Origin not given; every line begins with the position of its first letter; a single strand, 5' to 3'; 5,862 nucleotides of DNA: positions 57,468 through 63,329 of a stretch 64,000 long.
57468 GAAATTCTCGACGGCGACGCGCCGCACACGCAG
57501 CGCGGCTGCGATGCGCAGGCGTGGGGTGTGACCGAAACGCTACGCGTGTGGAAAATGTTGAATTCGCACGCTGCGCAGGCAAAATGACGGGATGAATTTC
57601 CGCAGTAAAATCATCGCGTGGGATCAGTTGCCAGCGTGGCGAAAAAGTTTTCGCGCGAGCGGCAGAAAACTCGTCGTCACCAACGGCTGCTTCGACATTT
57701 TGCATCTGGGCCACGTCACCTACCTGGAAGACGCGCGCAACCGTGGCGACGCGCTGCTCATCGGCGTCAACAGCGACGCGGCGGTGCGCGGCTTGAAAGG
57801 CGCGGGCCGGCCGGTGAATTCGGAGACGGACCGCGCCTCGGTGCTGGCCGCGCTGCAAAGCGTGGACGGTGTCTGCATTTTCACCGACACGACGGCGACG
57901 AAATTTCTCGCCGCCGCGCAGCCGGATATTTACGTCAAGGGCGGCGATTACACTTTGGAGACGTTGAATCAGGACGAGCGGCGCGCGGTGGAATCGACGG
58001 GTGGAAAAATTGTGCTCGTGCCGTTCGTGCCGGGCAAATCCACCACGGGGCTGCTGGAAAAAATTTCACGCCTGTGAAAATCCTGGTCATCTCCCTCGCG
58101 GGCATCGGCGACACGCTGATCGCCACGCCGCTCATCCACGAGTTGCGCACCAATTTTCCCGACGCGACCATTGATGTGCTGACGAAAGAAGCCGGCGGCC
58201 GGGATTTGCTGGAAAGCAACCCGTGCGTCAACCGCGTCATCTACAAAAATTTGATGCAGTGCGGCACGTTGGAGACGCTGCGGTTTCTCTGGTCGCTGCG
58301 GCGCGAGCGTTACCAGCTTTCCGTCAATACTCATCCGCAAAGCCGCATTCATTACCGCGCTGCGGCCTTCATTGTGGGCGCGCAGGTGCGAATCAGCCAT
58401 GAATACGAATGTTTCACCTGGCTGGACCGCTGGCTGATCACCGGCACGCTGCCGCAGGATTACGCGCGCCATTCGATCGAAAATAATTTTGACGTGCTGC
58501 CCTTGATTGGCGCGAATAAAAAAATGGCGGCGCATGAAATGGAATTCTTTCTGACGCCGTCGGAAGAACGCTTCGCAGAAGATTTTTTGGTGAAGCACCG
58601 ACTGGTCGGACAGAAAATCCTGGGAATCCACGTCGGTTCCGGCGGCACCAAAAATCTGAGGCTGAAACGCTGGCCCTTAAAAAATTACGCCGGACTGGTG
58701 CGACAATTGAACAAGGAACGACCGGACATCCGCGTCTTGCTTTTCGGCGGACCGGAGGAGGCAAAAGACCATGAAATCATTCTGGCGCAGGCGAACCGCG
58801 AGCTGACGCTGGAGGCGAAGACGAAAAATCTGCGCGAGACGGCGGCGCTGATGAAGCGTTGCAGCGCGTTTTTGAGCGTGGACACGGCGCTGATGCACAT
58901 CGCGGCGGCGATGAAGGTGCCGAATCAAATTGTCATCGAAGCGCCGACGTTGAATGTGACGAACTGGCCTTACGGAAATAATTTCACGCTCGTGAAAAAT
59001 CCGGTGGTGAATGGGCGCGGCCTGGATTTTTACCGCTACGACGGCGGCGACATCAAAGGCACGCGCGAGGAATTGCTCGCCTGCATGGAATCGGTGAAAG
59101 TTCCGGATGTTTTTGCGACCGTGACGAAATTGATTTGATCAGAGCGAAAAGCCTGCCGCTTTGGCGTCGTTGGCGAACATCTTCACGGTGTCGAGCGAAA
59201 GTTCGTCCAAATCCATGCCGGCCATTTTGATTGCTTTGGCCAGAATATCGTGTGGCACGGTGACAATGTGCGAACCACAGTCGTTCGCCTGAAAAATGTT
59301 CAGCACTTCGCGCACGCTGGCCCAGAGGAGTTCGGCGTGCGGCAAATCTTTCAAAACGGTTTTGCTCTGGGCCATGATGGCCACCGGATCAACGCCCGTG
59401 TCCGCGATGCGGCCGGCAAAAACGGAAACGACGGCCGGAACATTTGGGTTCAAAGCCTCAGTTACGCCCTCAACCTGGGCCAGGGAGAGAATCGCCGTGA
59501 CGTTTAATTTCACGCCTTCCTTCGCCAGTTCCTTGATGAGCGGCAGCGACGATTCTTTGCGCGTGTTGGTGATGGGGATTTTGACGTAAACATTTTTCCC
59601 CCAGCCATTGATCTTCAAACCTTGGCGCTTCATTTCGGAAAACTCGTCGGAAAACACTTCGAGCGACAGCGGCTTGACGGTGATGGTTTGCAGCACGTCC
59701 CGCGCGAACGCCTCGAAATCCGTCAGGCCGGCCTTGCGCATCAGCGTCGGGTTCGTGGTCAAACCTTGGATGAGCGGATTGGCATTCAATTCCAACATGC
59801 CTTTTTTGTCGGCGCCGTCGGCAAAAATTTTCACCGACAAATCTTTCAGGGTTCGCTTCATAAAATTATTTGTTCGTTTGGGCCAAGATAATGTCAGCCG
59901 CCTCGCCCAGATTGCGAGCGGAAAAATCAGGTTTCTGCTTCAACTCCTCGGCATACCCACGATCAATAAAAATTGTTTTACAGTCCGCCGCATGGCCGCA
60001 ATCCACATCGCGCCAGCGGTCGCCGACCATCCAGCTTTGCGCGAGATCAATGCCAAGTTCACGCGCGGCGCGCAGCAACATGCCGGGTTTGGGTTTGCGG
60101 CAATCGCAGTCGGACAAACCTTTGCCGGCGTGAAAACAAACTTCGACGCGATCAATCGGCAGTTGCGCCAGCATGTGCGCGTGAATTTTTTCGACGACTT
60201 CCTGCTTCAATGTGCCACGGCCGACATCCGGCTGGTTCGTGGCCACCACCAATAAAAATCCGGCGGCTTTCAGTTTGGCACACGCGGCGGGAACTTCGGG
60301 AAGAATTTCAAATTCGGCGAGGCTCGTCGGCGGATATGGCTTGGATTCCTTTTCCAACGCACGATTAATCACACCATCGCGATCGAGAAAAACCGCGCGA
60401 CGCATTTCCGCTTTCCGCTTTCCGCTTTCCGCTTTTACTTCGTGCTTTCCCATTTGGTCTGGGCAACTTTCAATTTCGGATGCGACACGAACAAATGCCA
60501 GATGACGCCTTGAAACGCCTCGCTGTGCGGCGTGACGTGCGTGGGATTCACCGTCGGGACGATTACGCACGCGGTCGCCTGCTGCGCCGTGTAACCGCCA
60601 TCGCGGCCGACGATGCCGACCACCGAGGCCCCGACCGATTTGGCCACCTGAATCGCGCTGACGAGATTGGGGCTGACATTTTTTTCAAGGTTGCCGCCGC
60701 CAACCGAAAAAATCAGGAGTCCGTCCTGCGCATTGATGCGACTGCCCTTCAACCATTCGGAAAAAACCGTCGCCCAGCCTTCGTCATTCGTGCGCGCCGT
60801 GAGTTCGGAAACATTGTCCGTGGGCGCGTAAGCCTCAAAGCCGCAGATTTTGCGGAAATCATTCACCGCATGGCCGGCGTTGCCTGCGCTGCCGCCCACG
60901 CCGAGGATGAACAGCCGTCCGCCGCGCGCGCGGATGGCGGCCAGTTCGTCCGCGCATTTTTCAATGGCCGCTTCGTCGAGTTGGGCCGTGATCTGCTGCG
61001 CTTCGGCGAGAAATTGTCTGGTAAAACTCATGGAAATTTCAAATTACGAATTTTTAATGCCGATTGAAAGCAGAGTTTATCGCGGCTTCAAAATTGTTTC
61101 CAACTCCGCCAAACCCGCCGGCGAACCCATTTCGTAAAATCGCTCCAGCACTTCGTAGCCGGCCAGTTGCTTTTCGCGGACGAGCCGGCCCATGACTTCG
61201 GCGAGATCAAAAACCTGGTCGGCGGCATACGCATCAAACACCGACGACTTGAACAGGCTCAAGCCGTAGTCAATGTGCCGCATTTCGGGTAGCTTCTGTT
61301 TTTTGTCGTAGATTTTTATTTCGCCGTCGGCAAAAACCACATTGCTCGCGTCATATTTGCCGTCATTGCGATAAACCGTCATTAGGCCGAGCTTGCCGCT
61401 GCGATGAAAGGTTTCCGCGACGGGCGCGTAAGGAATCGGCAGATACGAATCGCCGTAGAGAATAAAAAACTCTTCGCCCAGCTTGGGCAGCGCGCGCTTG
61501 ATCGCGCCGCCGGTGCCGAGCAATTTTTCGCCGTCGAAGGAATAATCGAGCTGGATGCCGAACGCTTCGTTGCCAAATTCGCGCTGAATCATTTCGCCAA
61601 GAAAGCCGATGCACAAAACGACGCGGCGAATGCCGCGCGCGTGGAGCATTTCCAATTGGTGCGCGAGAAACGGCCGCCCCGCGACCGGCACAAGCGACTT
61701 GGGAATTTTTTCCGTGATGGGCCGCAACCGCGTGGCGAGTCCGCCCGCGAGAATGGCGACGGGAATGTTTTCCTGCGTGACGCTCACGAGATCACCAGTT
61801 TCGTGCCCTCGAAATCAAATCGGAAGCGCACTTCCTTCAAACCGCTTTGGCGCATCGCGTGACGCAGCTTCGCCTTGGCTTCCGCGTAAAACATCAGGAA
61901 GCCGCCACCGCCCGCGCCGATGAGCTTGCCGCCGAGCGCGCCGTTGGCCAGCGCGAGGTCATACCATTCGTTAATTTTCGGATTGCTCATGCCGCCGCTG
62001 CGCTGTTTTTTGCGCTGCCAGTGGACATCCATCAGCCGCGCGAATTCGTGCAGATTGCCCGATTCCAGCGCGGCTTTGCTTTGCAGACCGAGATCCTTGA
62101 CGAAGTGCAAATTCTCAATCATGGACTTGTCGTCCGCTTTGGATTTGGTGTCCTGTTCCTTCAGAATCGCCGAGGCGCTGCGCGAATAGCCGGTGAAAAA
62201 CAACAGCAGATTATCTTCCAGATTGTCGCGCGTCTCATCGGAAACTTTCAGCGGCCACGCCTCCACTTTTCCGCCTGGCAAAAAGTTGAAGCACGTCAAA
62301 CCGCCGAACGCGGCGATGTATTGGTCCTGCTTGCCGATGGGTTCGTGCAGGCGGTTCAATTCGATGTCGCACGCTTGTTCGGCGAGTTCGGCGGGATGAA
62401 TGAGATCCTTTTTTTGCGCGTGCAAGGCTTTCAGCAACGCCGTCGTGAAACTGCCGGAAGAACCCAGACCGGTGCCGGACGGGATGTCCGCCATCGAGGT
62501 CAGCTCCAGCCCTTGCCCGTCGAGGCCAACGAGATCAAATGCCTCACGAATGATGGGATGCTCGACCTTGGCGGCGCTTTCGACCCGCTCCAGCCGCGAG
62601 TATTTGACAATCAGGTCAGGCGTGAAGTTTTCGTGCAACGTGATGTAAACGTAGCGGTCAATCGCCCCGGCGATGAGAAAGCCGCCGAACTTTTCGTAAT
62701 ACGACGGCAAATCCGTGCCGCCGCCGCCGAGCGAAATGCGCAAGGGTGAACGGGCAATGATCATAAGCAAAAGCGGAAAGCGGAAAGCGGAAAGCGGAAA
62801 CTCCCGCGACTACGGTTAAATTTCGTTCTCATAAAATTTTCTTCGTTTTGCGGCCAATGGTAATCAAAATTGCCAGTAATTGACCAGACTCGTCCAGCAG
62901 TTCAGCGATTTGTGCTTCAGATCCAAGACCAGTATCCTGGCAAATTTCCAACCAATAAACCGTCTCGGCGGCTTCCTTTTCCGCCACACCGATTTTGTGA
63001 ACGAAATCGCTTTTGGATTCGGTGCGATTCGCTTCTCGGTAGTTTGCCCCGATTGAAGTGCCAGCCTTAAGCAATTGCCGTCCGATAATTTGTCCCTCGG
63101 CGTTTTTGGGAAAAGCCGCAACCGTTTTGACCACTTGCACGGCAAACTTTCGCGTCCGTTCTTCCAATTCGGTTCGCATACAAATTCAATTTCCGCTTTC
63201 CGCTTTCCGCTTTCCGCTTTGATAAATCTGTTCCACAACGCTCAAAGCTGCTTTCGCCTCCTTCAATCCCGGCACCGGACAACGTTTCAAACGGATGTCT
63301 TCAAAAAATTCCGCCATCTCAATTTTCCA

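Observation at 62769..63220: Second four-helix-bundle cassette with a perfect 31-nt inverted repeat of GCGGAAA heptamers; it rewrites the C-terminus of the upstream gene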

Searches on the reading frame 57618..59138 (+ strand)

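Call 63: search_protein_families(library=pfam, proteins=[window:57618-59138:+], max_evalue=0.00001)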
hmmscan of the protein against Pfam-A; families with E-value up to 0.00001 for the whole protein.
window:57618-59138:+ (506 aa): 1 family
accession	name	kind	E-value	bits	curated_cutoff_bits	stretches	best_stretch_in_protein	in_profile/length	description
PF01075.23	Glyco_transf_9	-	1.7e-19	70.6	22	1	247-460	24-228/247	Glycosyltransferase family 9 (heptosyltransferase)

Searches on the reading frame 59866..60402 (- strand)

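Call 10: search_protein_families(library=ncbifam, proteins=[window:59866-60402:-])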
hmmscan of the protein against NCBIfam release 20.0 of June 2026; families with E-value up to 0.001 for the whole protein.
window:59866-60402:- (178 aa): 19 families
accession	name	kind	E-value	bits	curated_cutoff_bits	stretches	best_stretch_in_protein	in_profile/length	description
NF006506.0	PRK08942.1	equivalog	7e-37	126.7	178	1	2-155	4-156/182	D-glycero-beta-D-manno-heptose 1,7-bisphosphate 7-phosphatase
TIGR01656.1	Histidinol-ppas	subfamily_domain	9.8e-37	126.1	84.15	1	3-144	2-143/149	histidinol-phosphate phosphatase domain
NF005264.0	PRK06769.1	equivalog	7.1e-28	97.6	217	1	2-175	5-174/175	HAD-IIIA family hydrolase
TIGR01662.1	HAD-SF-IIIA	subfamily_domain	2.9e-27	95.5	44.6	1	2-148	1-140/141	HAD-IIIA family hydrolase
NF050049.1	HBPPhtaseGmhB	domain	5.1e-26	91.5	250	1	2-152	4-150/171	D-glycero-alpha-D-manno-heptose-1,7-bisphosphate 7-phosphatase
TIGR00213.1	GmhB_yaeD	subfamily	1.9e-25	89.5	149.6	1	2-144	2-147/176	D-glycero-beta-D-manno-heptose 1,7-bisphosphate 7-phosphatase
NF003937.0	PRK05446.1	equivalog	1.3e-17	63.9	443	1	2-148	4-150/355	bifunctional histidinol-phosphatase/imidazoleglycerol-phosphate dehydratase HisB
TIGR01261.1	hisB_Nterm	equivalog_domain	3.9e-15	55.7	140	1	2-144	2-144/161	histidinol-phosphatase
NF009695.0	PRK13222.1-2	equivalog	2.5e-12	46.8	225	1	21-173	83-223/226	phosphoglycolate phosphatase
TIGR01449.2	PGP_bact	equivalog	1.8e-10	40.7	180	1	33-152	86-190/213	phosphoglycolate phosphatase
NF009804.0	PRK13288.1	equivalog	1.7e-08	34.2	218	1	70-172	105-210/215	pyrophosphatase PpaX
TIGR01664.1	DNA-3'-Pase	equivalog_domain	8.7e-08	32.3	107.65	1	34-132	44-139/167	DNA 3'-phosphatase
TIGR02253.1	CTE7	subfamily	2.8e-07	30.5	169.75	1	34-166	96-218/221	TIGR02253 family HAD-type hydrolase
NF009696.0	PRK13222.1-3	equivalog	7.8e-07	29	359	1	102-152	142-192/223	N-acetylmuramic acid 6-phosphate phosphatase MupP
TIGR01663.1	PNK-3'Pase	equivalog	2.1e-06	26.4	502.8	1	25-128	185-288/520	bifunctional polynucleotide phosphatase/kinase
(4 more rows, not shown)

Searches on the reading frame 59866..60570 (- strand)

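Call 5: search_protein_families(library=pfam, proteins=[window:59866-60570:-])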
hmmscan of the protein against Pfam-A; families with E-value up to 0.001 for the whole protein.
window:59866-60570:- (234 aa): 5 families
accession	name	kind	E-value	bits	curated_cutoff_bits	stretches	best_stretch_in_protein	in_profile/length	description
PF13242.12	Hydrolase_like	-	7.2e-16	58.3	22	1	157-224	2-75/75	HAD-hyrolase-like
PF00702.32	Hydrolase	-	1.1e-11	45.9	26.4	1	20-196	28-191/191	haloacid dehalogenase-like hydrolase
PF13419.12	HAD_2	-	2e-09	38.2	23.8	1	87-201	78-177/178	Haloacid dehalogenase-like hydrolase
PF12710.13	HAD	-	9e-08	33.2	27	1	33-191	34-187/189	haloacid dehalogenase-like hydrolase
PF08645.17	PNK3P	-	1.7e-06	28.3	22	1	82-185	22-126/161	Polynucleotide kinase 3 phosphatase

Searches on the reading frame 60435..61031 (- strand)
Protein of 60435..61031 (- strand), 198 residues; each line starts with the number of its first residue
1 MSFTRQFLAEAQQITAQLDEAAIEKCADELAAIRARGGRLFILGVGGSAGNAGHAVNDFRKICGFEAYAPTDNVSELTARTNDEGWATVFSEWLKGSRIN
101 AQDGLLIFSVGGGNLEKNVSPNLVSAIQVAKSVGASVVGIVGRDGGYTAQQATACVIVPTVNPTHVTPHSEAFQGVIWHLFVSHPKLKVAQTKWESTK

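Call 5: search_protein_families(library=pfam, proteins=[window:60435-61031:-])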
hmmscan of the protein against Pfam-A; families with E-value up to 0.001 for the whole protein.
window:60435-61031:- (198 aa): 1 family
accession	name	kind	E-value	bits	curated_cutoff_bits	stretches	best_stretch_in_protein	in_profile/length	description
PF13580.11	SIS_2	-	1.3e-10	41.9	27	1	7-142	2-138/138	SIS domain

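Call 10: search_protein_families(library=ncbifam, proteins=[window:60435-61031:-])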
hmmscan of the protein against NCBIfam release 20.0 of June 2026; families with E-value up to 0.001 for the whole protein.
window:60435-61031:- (198 aa): 5 families
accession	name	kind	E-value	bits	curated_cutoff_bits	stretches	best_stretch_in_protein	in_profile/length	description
NF010546.0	PRK13936.1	equivalog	5.6e-12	45.8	276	1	12-154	18-158/197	phosphoheptose isomerase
TIGR00441.1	gmhA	equivalog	7.7e-12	45.5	209.45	1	36-163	10-135/154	D-sedoheptulose 7-phosphate isomerase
NF010547.0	PRK13938.1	equivalog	4.1e-11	42.9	320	1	24-164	32-170/196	D-sedoheptulose 7-phosphate isomerase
NF001628.0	PRK00414.1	equivalog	2.2e-10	40.5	265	1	19-161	26-165/192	D-sedoheptulose 7-phosphate isomerase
TIGR03127.2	RuMP_HxlB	equivalog_domain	0.00077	19.4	160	0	99-166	70-131/178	6-phospho-3-hexuloisomerase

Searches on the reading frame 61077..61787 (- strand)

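Call 5: search_protein_families(library=pfam, proteins=[window:61077-61787:-])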
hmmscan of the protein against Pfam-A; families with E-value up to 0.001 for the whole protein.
window:61077-61787:- (236 aa): 2 families
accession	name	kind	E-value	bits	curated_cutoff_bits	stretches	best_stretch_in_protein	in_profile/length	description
PF00483.29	NTP_transferase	-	2.9e-18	66.8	21.2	1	12-191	4-191/245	Nucleotidyl transferase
PF12804.13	NTP_transf_3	-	6.4e-10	39.9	27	1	11-116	2-98/160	MobA-like NTP transferase domain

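Call 10: search_protein_families(library=ncbifam, proteins=[window:61077-61787:-])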
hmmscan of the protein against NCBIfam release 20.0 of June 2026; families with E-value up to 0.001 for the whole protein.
window:61077-61787:- (236 aa): 25 families
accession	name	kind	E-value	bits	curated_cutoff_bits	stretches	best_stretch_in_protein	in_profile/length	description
NF045761.1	NAMPUrTaseMurU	equivalog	1.2e-31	110.4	250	1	11-231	4-225/226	N-acetylmuramate alpha-1-phosphate uridylyltransferase MurU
NF049965.1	GlMnHpPGnyltfHddC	equivalog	4.8e-29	101.6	300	1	11-205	4-193/221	D-glycero-D-manno-heptose 1-phosphate guanosyltransferase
NF052502.1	man1P_GTase_Rv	exception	3e-26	92.1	440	1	11-225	4-222/352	mannose-1-phosphate guanylyltransferase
TIGR03992.1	Arch_glmU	subfamily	4.7e-26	91.6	292.1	1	11-228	4-222/393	bifunctional sugar-1-phosphate nucleotidylyltransferase/acetyltransferase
NF041313.1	UDPGP_AglF_Halo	equivalog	8.4e-22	77.8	400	1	12-189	5-184/234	UTP--glucose-1-phosphate uridylyltransferase AglF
TIGR01208.1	rmlA_long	equivalog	1.9e-18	66.5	320.25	1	12-187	4-182/353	glucose-1-phosphate thymidylyltransferase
TIGR02623.1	G1P_cyt_trans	equivalog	7.5e-18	64.9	300.25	2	10-74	3-67/255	glucose-1-phosphate cytidylyltransferase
NF045697.1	MurNAcPUrMurU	equivalog_domain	1.2e-16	60.9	370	1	12-227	2-222/229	N-acetylmuramate alpha-1-phosphate uridylyltransferase MurU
TIGR01173.1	glmU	equivalog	6.8e-11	41.7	366.85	1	10-116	3-104/452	bifunctional UDP-N-acetylglucosamine diphosphorylase/glucosamine-1-phosphate N-acetyltransferase GlmU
NF041173.1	Sug_nt_acttase_Thmprot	equivalog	7e-11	41.7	600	1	10-185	3-174/405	bifunctional sugar-1-phosphate nucleotidylyltransferase/acetyltransferase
NF006986.0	PRK09451.1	equivalog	1e-09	37.7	725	1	5-143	3-136/456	bifunctional UDP-N-acetylglucosamine diphosphorylase/glucosamine-1-phosphate N-acetyltransferase GlmU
NF010935.0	PRK14355.1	equivalog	5e-09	35.3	718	1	6-114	2-106/459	bifunctional UDP-N-acetylglucosamine diphosphorylase/glucosamine-1-phosphate N-acetyltransferase GlmU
NF010933.0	PRK14353.1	equivalog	6.1e-09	35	505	1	6-116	4-111/453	bifunctional UDP-N-acetylglucosamine diphosphorylase/glucosamine-1-phosphate N-acetyltransferase GlmU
NF010938.0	PRK14358.1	equivalog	5.8e-08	31.7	500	1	5-143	5-141/481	bifunctional N-acetylglucosamine-1-phosphate uridyltransferase/glucosamine-1-phosphate acetyltransferase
TIGR01207.1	rmlA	equivalog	7.3e-08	31.9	360.65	1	12-83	4-77/286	glucose-1-phosphate thymidylyltransferase RfbA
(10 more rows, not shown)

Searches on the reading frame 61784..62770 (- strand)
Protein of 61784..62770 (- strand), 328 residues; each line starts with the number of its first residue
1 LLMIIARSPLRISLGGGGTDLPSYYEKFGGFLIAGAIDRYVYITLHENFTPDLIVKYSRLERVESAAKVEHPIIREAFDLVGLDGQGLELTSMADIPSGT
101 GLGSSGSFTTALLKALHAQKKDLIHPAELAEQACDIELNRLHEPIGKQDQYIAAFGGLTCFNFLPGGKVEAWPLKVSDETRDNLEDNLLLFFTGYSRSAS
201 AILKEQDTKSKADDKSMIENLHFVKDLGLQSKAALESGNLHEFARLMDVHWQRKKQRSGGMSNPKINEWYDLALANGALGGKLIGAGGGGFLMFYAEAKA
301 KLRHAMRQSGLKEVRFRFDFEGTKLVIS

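Call 5: search_protein_families(library=pfam, proteins=[window:61784-62770:-])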
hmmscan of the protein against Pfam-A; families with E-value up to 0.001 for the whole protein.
window:61784-62770:- (328 aa): 2 families
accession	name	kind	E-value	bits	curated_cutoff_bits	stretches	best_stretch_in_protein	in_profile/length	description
PF00288.32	GHMP_kinases_N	-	1.2e-11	45.1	22.3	1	79-157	15-87/87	GHMP kinases N terminal domain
PF08544.19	GHMP_kinases_C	-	1.5e-10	41.8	21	1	233-309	3-82/85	GHMP kinases C terminal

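Call 10: search_protein_families(library=ncbifam, proteins=[window:61784-62770:-])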
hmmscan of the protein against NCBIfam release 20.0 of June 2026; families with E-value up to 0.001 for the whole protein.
window:61784-62770:- (328 aa): 10 families
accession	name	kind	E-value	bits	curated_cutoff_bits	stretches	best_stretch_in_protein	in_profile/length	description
NF049969.1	GlMnHpPKinHddA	equivalog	1.3e-49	169.5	600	1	4-324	3-334/338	D-glycero-D-manno-heptose 7-phosphate kinase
NF009948.0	PRK13412.1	equivalog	3.4e-29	101.2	721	1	85-309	724-951/974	bifunctional fucokinase/fucose-1-phosphate guanylyltransferase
TIGR00549.1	mevalon_kin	equivalog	6.5e-20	71.8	163.05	1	33-293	20-274/276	mevalonate kinase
NF003036.0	PRK03926.1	equivalog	1.5e-13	50.5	403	1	33-310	25-283/302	mevalonate kinase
NF003006.0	PRK03817.1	equivalog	1.8e-11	43.7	443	1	4-156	2-156/352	galactokinase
TIGR00131.1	gal_kin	equivalog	6e-07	28.7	226.65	0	85-156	108-179/388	galactokinase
NF001816.0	PRK00555.1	equivalog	2.7e-06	26.6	509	0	86-156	90-160/363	galactokinase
NF003472.0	PRK05101.1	equivalog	0.00021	20.3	499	0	86-156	111-181/382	galactokinase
NF003705.0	PRK05322.1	equivalog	0.00025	19.9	385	0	86-156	111-181/388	galactokinase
TIGR01920.1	Shik_kin_archae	equivalog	0.00038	19.9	126.85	1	60-133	43-115/266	shikimate kinase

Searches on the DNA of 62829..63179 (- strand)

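Call 83: search_rna_families(sources=[L091, L092, L096, L104, L106, L108, L109, L110, L116, L122, L124, L126, L127, L128, L129, L131, L132, L133, L136, L141], threshold=gathering)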
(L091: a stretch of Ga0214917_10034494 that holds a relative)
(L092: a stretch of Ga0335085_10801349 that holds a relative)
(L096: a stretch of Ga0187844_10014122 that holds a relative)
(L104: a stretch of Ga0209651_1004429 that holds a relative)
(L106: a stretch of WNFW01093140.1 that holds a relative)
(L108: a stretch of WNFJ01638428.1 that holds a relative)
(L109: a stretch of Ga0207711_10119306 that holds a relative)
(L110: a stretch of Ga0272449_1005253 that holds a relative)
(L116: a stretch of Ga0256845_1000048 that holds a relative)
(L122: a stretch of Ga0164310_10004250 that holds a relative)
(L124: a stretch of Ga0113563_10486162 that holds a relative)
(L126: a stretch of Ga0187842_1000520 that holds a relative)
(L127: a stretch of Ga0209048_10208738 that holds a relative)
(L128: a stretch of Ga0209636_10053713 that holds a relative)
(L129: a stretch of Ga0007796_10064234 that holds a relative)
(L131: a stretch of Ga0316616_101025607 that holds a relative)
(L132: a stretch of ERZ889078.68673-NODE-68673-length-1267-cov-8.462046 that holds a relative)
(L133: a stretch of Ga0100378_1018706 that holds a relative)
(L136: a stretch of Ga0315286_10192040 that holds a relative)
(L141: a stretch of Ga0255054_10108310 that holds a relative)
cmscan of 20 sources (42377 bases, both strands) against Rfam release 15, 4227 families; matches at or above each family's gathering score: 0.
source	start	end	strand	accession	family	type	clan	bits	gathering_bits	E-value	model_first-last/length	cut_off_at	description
